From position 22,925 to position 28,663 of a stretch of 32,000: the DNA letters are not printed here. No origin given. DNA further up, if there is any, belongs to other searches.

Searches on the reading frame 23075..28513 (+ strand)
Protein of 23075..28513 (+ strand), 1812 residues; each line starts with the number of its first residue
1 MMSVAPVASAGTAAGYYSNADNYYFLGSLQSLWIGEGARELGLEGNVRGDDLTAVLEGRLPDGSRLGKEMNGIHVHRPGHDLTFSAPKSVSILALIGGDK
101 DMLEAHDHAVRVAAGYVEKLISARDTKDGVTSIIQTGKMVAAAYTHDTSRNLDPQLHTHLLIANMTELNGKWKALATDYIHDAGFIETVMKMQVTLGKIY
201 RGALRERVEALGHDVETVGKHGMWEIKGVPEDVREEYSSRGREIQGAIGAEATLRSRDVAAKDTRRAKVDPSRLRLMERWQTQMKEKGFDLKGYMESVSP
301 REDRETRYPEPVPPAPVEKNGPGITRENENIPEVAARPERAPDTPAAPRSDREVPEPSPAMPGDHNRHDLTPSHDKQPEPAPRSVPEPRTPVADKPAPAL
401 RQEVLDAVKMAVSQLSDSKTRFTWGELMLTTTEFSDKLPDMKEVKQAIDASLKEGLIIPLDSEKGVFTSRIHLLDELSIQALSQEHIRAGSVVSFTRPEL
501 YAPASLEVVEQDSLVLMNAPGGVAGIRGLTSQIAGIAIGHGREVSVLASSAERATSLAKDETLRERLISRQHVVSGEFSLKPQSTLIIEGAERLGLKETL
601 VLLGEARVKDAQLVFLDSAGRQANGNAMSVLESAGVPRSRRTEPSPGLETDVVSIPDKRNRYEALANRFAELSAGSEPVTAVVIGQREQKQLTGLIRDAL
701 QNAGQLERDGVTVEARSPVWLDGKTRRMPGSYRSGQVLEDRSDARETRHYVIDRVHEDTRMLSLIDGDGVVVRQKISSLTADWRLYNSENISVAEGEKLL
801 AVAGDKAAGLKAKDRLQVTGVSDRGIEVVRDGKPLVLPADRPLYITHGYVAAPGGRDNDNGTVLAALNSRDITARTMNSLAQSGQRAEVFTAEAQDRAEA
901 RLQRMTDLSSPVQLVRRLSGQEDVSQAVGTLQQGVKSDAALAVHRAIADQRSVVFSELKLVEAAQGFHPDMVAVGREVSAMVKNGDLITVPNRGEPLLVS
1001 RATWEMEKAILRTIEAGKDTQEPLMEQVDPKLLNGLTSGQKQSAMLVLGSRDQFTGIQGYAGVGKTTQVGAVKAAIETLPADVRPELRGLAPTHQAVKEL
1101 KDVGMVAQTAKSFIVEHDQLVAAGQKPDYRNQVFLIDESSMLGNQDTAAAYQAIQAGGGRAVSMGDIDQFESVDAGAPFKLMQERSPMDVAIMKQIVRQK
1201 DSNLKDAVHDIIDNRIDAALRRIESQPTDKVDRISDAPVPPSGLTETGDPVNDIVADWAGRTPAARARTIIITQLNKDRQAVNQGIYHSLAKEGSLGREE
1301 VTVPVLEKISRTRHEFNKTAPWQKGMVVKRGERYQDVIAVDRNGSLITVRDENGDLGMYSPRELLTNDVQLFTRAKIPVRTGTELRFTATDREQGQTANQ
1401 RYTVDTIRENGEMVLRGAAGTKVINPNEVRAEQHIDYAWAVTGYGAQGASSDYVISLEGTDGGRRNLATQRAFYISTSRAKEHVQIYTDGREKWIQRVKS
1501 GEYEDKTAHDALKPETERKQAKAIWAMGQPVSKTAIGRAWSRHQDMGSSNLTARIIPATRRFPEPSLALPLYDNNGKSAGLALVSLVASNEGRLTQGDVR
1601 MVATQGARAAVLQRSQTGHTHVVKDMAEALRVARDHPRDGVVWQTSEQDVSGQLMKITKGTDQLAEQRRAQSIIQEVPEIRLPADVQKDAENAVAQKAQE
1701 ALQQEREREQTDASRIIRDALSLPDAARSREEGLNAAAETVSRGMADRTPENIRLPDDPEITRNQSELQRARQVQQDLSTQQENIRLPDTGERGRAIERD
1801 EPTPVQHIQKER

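Call 91: search_protein_families(library=pfam, proteins=[window:23075-28513:+], max_evalue=0.001)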
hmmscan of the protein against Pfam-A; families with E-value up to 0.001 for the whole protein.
window:23075-28513:+ (1812 aa): 6 families
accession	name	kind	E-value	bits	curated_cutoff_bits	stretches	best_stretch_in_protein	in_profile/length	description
PF08751.17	TrwC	-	4e-73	246.9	25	1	10-286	1-285/286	TrwC relaxase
PF07057.17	TraI_C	-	2.7e-55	186.9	27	1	1507-1659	1-153/154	DNA helicase TraI, C-terminal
PF13604.12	AAA_30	-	1.2e-36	126.6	27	1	1036-1225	2-182/191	AAA domain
PF18340.7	TraI_2B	-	5.6e-22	77.8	26.7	1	715-793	1-79/79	DNA relaxase TraI 2B/2B-like domain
PF22232.2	TraI_hel_assoc_N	-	1.5e-15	58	27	1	521-617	3-99/99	TraI helicase-associated ssDNA bd, N-terminal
PF18272.6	ssDNA_TraI_N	-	2.4e-06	27.8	26.4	1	657-708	1-52/53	single-stranded DNA binding TraI N-terminal subdomain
